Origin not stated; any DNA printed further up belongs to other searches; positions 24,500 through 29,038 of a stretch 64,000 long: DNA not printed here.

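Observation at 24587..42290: Tandem array of four independently transcribed ~1400-aa dockerin-bearing double beta-helix paralogues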

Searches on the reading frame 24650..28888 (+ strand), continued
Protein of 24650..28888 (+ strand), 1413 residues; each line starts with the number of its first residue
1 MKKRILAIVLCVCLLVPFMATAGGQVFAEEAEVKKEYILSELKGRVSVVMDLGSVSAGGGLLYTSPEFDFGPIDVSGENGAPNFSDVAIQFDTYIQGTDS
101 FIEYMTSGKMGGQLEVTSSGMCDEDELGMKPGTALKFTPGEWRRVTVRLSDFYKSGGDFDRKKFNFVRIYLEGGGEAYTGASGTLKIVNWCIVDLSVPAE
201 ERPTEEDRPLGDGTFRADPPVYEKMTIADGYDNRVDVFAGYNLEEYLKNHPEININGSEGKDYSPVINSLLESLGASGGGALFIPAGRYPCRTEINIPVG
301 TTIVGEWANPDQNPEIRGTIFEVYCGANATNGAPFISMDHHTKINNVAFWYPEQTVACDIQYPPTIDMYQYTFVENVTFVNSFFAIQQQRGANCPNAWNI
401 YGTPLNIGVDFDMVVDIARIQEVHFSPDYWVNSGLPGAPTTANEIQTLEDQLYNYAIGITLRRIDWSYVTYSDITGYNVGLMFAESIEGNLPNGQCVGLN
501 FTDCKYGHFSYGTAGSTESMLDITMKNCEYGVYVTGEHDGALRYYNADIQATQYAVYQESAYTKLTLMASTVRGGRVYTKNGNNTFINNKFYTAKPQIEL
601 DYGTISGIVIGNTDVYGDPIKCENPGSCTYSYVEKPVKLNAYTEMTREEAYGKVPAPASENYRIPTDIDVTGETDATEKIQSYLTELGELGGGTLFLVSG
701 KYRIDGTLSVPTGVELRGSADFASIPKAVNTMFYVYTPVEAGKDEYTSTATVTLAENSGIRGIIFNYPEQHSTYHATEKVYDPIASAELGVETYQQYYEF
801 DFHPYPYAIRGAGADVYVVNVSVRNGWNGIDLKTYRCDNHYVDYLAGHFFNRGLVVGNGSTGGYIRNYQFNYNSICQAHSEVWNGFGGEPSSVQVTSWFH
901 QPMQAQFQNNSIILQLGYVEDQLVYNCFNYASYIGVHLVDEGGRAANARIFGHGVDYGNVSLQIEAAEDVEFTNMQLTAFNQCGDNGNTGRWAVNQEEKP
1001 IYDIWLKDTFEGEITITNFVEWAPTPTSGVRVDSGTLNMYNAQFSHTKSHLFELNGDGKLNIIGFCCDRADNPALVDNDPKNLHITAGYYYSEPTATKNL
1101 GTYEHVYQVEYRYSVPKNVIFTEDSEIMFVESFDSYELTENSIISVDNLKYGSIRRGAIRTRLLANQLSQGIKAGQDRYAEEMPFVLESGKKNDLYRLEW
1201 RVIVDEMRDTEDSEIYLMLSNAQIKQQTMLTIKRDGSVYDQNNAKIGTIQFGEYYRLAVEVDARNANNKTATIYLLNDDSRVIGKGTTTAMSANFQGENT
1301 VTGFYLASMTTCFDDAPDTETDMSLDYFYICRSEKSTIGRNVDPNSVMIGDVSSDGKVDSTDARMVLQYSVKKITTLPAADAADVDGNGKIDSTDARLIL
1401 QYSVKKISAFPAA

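Call 26: find_related_loci(query=window:24650-28888:+, collection=genome_contigs, flank=10000)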
Query window:24650-28888:+ (1413 aa) in genome_contigs; peptide patterns used: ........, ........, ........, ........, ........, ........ (x = any residue, [..] = any of these).
42 stretches matched a pattern; 12 encode a relative of the query (tblastn E <= 1e-3); 9 distinct loci.
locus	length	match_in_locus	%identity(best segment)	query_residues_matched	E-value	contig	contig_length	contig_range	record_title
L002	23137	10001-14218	81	1-1410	0e+0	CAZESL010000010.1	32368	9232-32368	MAG TPA_asm: uncultured Eubacteriales bacterium isolate SRP315200_co1_232 genome assembly, contig: NODE_1924_length_3236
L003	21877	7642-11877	75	1-1413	0e+0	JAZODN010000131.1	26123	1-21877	MAG: Acutalibacteraceae bacterium isolate T1900044751_TS20190417.MAGScoT_cleanbin_000094 SGB_2221_k141_2961042, whole ge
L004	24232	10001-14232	84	1-1410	0e+0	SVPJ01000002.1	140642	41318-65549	MAG: Oscillospiraceae bacterium isolate SIG588 NODE_2512_length_140642_cov_2.491791, whole genome shotgun sequence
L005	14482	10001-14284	63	1-1410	0e+0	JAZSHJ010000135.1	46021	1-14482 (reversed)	MAG: Acutalibacteraceae bacterium isolate T1900044575_TS20190041.MAGScoT_cleanbin_000045 SGB_488_k141_2917693, whole gen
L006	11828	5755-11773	62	1-1410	0e+0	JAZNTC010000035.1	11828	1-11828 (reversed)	MAG: Acutalibacteraceae bacterium isolate T1900044805_TS20190271.MAGScoT_cleanbin_000014 SGB_2748_k141_528721, whole gen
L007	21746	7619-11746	57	27-1411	0e+0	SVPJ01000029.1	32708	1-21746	MAG: Oscillospiraceae bacterium isolate SIG588 NODE_28286_length_32708_cov_2.575581, whole genome shotgun sequence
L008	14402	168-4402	62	1-1413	0e+0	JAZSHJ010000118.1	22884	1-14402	MAG: Acutalibacteraceae bacterium isolate T1900044575_TS20190041.MAGScoT_cleanbin_000045 SGB_488_k141_857279, whole geno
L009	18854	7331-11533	57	1-1413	0e+0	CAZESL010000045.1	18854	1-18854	MAG TPA_asm: uncultured Eubacteriales bacterium isolate SRP315200_co1_232 genome assembly, contig: NODE_5475_length_1885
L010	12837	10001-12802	61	1-950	0e+0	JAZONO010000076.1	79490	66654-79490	MAG: Acutalibacteraceae bacterium isolate T1900045638_YK20190332.MAGScoT_cleanbin_000002 SGB_8111_k141_290942, whole gen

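Call 42: list_cluster_members(proteins=[window:24650-28888:+, window:29082-33314:+, window:33506-37792:+, window:38048-42241:+, window:3894-6221:-, window:42310-43143:+, window:46747-48168:+])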
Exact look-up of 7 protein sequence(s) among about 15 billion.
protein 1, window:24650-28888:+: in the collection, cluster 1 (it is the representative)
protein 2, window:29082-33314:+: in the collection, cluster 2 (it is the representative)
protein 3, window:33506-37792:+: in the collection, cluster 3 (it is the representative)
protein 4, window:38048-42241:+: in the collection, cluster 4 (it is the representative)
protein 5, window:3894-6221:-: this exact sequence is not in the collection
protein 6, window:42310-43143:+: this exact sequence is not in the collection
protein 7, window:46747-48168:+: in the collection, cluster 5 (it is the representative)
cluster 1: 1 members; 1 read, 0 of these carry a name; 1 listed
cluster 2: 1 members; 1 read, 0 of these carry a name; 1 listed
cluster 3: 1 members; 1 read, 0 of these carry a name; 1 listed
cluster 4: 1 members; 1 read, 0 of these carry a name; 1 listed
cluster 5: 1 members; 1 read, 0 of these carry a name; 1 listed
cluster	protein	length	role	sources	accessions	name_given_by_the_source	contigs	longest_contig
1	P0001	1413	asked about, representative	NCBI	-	-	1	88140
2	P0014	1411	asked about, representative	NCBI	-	-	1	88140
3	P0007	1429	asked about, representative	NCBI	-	-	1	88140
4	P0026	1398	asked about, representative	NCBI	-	-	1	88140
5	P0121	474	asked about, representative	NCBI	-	-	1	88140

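Call 51: find_encoding_contigs(protein=P0065, flank=10000, max_places=1)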
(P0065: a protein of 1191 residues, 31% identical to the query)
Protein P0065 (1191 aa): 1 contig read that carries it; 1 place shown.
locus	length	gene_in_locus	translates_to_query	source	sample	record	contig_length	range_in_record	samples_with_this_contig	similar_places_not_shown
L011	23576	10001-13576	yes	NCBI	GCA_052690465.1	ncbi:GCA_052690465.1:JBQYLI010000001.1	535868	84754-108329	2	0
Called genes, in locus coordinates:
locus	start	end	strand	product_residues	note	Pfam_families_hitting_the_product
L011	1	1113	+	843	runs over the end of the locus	PF13415:Beta-prop_FBX42, PF24681:Kelch_KLHDC2_KLHL20_DRC7, PF24981:Beta-prop_ATRN-LZTR1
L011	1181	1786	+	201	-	PF04542:Sigma70_r2, PF08281:Sigma70_r4_2, PF04545:Sigma70_r4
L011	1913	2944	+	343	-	PF04773:FecR, PF16344:FecR_C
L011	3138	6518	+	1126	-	PF07660:STN, PF13620:CarboxypepD_reg, PF13715:CarbopepD_reg_2, PF07715:Plug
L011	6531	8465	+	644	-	PF14322:SusD-like_3, PF07980:SusD_RagB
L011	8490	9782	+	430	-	PF12866:DUF3823, PF18003:DUF3823_C, PF16405:DUF5013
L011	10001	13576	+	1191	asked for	PF12708:Pect-lyase_RHGA_epim, PF00754:F5_F8_type_C, PF22633:F5_F8_type_C_2, PF02368:Big_2, PF18962:Por_Secre_tail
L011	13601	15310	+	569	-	PF04616:Glyco_hydro_43, PF03422:CBM_6, PF18099:CBM_35_2, PF18962:Por_Secre_tail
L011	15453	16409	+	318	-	PF04616:Glyco_hydro_43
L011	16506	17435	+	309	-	PF04616:Glyco_hydro_43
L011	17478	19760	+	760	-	PF17678:Glyco_hydro_92N, PF07971:Glyco_hydro_92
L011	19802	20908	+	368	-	PF01408:GFO_IDH_MocA, PF22725:GFO_IDH_MocA_C3, PF02894:GFO_IDH_MocA_C (weak)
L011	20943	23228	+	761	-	PF17678:Glyco_hydro_92N, PF07971:Glyco_hydro_92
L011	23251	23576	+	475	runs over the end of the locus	PF00657:Lipase_GDSL, PF13472:Lipase_GDSL_2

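Call 52: find_encoding_contigs(protein=P0073, flank=10000, max_places=1)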
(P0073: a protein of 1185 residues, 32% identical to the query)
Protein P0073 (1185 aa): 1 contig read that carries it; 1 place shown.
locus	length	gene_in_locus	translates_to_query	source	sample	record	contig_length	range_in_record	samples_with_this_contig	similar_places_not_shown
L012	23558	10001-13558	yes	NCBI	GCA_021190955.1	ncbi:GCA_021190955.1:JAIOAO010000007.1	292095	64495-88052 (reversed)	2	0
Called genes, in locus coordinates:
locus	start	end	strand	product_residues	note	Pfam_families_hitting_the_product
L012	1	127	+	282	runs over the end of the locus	PF03009:GDPD, PF16387:DUF4996 (weak)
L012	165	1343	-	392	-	PF00532:Peripla_BP_1 (weak), PF13377:Peripla_BP_3, PF12833:HTH_18, PF00165:HTH_AraC (weak)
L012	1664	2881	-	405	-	PF05036:SPOR (weak), PF00691:OmpA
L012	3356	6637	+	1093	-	PF13620:CarboxypepD_reg, PF13715:CarbopepD_reg_2, PF07715:Plug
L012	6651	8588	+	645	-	PF14322:SusD-like_3, PF07980:SusD_RagB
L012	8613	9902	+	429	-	PF12866:DUF3823, PF18003:DUF3823_C, PF16405:DUF5013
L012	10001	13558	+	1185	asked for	PF12708:Pect-lyase_RHGA_epim, PF00754:F5_F8_type_C, PF22633:F5_F8_type_C_2, PF02368:Big_2, PF18962:Por_Secre_tail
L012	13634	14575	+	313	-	PF04616:Glyco_hydro_43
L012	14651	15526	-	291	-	-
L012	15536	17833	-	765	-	PF20703:nSTAND1, PF13191:AAA_16 (weak)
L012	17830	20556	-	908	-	-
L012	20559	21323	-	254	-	-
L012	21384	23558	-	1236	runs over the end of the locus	-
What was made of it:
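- Closest known: Bacteroidota T9SS-secreted relatives with F5/8-type-C domains in SusC/SusD loci. Different: They carry CBM32-like, Big_2 and Por-tail domains instead, and are encoded inside PULs with GH43 and GH92 (calls 51, 52).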

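Call 53: find_encoding_contigs(protein=P0087, flank=10000, max_places=1)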
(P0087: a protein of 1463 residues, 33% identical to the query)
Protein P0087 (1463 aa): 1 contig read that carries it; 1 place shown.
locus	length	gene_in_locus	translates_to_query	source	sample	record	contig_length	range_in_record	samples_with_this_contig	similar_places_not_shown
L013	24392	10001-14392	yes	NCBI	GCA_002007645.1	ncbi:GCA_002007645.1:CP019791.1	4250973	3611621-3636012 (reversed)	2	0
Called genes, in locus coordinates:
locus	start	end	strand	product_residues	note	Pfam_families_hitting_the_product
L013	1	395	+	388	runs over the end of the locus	PF00392:GntR, PF13545:HTH_Crp_2 (weak), PF00532:Peripla_BP_1, PF13407:Peripla_BP_4, PF13377:Peripla_BP_3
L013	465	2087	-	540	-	PF00884:Sulfatase, PF01663:Phosphodiest (faint), PF02995:DUF229 (weak), PF16347:SGSH_C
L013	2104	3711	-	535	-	PF00884:Sulfatase, PF01663:Phosphodiest (faint), PF16347:SGSH_C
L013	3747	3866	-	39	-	-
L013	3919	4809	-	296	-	PF00149:Metallophos, PF12850:Metallophos_2 (faint)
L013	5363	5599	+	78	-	-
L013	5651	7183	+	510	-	-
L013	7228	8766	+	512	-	-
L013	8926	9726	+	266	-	PF07589:PEP_exosort_dom (weak)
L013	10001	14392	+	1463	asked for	PF12708:Pect-lyase_RHGA_epim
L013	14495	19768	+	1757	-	PF13385:Laminin_G_3, PF00932:LTD, PF13287:Fn3_assoc, PF13290:CHB_HEX_C_1, PF08757:CotH, PF00932:LTD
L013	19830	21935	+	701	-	PF00404:Dockerin_1 (weak)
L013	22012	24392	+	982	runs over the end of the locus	-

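Call 56: search_protein_families(library=ncbifam, proteins=[P0060, P0065, P0087, P0105, P0120, P0069], max_evalue=0.01)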
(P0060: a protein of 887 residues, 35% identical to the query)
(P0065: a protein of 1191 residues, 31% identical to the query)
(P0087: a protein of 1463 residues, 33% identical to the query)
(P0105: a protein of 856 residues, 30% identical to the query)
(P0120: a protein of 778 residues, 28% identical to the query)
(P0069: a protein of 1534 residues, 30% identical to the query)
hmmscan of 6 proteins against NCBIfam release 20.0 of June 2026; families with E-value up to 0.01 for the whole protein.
P0060 (887 aa): 3 families
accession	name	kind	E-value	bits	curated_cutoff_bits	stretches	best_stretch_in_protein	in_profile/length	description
NF049898.1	RhamgalacuronBT4146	equivalog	8.8e-07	28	500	1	469-508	3-42/445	rhamnogalacturonidase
NF051861.1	PolglcturonPglBAgro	equivalog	2.5e-06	26.5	600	1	473-521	4-51/437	polygalacturonase PglB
NF049899.1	RhamgalacuronBT4153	equivalog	5.8e-06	25.2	650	1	462-527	46-116/432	rhamnogalacturonidase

P0065 (1191 aa): 5 families
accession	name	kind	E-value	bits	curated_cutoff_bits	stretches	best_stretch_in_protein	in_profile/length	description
TIGR04183.1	Por_Secre_tail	domain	1.3e-13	50.7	23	1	1114-1191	1-72/72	T9SS type A sorting domain-containing protein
NF049898.1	RhamgalacuronBT4146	equivalog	5.8e-12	45.1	500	2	479-517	4-42/445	rhamnogalacturonidase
NF049899.1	RhamgalacuronBT4153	equivalog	6.3e-10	38.3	650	1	45-102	39-95/432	rhamnogalacturonidase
NF038113.1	T9SSA_dep_M36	equivalog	2.6e-07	29.2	885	1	1107-1191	785-869/869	T9SS-dependent M36 family metallopeptidase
NF051861.1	PolglcturonPglBAgro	equivalog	2.7e-05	23.1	600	1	487-530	9-51/437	polygalacturonase PglB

P0087 (1463 aa): 3 families
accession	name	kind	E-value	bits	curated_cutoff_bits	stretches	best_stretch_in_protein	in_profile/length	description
NF049898.1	RhamgalacuronBT4146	equivalog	1.2e-08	34.2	500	1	1061-1098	4-41/445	rhamnogalacturonidase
NF049899.1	RhamgalacuronBT4153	equivalog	2.2e-06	26.6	650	1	1053-1104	46-94/432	rhamnogalacturonidase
NF049892.1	AlphdgalacturondseBT4155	equivalog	1.2e-05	24.3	800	1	1056-1111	53-105/454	alpha-d-galacturonidase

P0105 (856 aa): 4 families
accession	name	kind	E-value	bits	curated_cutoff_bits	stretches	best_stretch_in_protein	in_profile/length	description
NF049898.1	RhamgalacuronBT4146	equivalog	2.3e-13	49.7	500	2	42-84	1-43/445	rhamnogalacturonidase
NF049892.1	AlphdgalacturondseBT4155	equivalog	1.6e-10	40.3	800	1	10-91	14-101/454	alpha-d-galacturonidase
NF049899.1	RhamgalacuronBT4153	equivalog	1e-09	37.6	650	2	38-83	45-90/432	rhamnogalacturonidase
NF051861.1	PolglcturonPglBAgro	equivalog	4.6e-05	22.3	600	0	52-96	8-51/437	polygalacturonase PglB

P0120 (778 aa): 2 families
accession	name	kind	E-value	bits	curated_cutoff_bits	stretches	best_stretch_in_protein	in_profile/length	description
NF049898.1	RhamgalacuronBT4146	equivalog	9.7e-11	41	500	1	22-62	1-41/445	rhamnogalacturonidase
NF049892.1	AlphdgalacturondseBT4155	equivalog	0.0011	17.8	800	1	19-63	50-94/454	alpha-d-galacturonidase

P0069 (1534 aa): 4 families
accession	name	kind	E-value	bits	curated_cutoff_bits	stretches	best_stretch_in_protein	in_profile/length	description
TIGR02037.1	degP_htrA_DO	subfamily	1.5e-07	30.7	416.2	1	1165-1258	235-327/434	Do family serine endopeptidase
NF040960.1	MamE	equivalog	7.3e-07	28.1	800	1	1166-1248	444-525/659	magnetosome formation protease MamE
NF008189.1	PRK10942.1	equivalog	0.00015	20.4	720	1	1179-1237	401-459/477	serine endoprotease DegP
NF041521.1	HhoA_HhoB_HtrA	equivalog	0.00023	20.6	450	1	1182-1253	255-326/335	HhoA/HhoB/HtrA family serine endopeptidase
